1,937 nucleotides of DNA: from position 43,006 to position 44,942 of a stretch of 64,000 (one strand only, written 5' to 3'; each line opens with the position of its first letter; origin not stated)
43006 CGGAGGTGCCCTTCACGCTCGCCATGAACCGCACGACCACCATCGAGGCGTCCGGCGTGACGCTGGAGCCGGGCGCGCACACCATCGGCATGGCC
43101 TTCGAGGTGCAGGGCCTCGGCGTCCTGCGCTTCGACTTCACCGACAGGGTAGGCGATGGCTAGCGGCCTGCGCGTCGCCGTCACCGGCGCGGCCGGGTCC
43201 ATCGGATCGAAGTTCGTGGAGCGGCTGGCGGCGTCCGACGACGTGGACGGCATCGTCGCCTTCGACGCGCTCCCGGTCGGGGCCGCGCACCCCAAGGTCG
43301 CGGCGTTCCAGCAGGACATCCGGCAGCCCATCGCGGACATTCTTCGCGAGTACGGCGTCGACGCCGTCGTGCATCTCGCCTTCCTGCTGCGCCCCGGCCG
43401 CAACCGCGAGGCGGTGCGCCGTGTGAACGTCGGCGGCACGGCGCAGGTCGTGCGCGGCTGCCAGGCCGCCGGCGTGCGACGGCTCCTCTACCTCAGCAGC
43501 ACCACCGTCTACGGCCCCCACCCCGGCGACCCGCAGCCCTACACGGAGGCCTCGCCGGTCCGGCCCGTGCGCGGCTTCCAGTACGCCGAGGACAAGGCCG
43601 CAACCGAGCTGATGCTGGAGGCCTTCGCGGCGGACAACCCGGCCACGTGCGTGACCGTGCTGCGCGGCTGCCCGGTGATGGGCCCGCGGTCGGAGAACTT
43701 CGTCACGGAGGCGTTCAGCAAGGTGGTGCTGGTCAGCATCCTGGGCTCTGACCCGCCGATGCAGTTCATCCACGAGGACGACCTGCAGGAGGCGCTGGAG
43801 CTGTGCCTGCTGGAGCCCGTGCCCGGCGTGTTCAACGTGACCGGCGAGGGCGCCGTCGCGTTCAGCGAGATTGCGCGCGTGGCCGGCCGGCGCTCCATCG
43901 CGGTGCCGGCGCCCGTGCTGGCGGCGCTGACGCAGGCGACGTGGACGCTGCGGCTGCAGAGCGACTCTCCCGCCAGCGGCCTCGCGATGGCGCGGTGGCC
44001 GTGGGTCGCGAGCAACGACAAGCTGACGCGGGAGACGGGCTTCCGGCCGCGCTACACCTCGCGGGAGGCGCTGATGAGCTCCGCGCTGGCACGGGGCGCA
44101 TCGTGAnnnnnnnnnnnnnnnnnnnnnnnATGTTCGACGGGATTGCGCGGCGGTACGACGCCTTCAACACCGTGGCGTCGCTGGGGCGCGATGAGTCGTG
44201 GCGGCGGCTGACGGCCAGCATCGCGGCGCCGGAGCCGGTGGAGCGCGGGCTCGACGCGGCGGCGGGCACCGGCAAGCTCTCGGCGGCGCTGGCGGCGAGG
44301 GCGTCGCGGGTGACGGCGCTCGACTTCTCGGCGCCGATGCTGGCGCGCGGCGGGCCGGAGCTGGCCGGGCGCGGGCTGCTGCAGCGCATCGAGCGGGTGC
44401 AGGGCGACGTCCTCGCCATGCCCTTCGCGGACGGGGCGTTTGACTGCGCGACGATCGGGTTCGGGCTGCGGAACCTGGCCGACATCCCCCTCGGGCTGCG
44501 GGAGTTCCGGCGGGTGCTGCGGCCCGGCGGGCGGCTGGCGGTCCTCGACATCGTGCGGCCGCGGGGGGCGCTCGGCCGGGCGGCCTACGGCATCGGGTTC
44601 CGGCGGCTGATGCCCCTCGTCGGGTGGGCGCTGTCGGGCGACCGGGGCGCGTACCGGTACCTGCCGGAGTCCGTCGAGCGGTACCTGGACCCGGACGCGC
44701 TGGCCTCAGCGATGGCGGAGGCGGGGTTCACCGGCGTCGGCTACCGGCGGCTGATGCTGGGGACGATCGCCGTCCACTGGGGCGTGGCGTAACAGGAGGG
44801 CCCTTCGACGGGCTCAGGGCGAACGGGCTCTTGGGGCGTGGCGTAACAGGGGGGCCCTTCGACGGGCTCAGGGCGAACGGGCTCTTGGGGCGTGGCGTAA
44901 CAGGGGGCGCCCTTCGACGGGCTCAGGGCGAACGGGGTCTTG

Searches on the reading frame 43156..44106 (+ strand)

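Call 12: search_protein_families(library=ncbifam, proteins=[window:43156-44106:+])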
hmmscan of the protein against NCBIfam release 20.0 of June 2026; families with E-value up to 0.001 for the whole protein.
window:43156-44106:+ (316 aa): 19 families
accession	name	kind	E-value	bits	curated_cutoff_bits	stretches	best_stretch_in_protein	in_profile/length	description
TIGR01179.1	galE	equivalog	4.2e-17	62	262.3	1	7-186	2-188/332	UDP-glucose 4-epimerase GalE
TIGR03466.1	HpnA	hypoth_equivalog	2.3e-12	46.5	367.65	1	7-177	3-173/327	hopanoid-associated sugar epimerase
TIGR04180.1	EDH_00030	hypoth_equivalog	5.6e-11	42.1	475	1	7-179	1-180/297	NAD-dependent 4,6-dehydratase LegB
NF007956.0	PRK10675.1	subfamily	3.2e-10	39.7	394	1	7-173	3-179/338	UDP-glucose 4-epimerase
TIGR01214.1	rmlD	equivalog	1.2e-09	37.7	224.05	1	6-190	1-167/285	dTDP-4-dehydrorhamnose reductase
TIGR01181.1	dTDP_gluc_dehyt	equivalog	1.3e-09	37.6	365.1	1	7-240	2-254/321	dTDP-glucose 4,6-dehydratase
TIGR02197.1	heptose_epim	equivalog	6.3e-09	35.4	274.6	1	8-143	2-140/316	ADP-glyceromanno-heptose 6-epimerase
NF043036.1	ErythonDh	equivalog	2e-08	33.8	325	1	6-158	2-164/321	D-erythronate dehydrogenase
TIGR01746.1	Thioester-redct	subfamily_domain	9.6e-08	31.6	213.35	1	68-192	89-219/371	thioester reductase domain-containing protein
NF042423.1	oxyalk_red_Shew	equivalog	9.8e-08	31.4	580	1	6-184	10-184/331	2-alkyl-3-oxoalkanoate reductase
NF042422.1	oxyalk_red_OleD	equivalog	2e-07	30.7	580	1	6-181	2-175/329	2-alkyl-3-oxoalkanoate reductase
TIGR01777.1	yfcH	hypoth_equivalog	5.5e-07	29.5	207.35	1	7-256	1-255/292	TIGR01777 family oxidoreductase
NF052578.1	StrlDmthSdmBMthl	equivalog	2e-06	27.8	600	1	8-156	4-155/328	sterol demethylase protein SdmB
NF058621.1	DiazavRedAvaA7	equivalog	2.5e-06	27.3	400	1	5-254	1-256/304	3-diazoavenalumate denitrifying reductase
NF041293.1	G6PDh_Azf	equivalog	3.2e-06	26.7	400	1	7-120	5-120/252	NAD-dependent glucose-6-phosphate dehydrogenase Azf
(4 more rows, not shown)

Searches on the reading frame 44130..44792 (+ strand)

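Call 100: search_protein_families(library=pfam, proteins=[window:44130-44792:+], max_evalue=0.001)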
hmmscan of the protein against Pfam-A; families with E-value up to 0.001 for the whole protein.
window:44130-44792:+ (220 aa): 6 families
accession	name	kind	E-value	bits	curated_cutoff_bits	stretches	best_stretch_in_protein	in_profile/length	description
PF01209.24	Ubie_methyltran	-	8.7e-52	176.2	20.1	1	1-219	12-232/233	ubiE/COQ5 methyltransferase family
PF08241.18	Methyltransf_11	-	1.5e-19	70.8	21.2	1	41-137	1-94/95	Methyltransferase domain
PF13649.12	Methyltransf_25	-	3.8e-18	66.4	27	1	41-134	2-97/97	Methyltransferase domain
PF08242.18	Methyltransf_12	-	1.7e-11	45.2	30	1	41-136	1-98/98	Methyltransferase domain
PF13847.12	Methyltransf_31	-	5e-10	39.7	27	1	40-142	7-113/145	Methyltransferase domain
PF13489.12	Methyltransf_23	-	1.5e-09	38.2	27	1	20-202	5-161/164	Methyltransferase domain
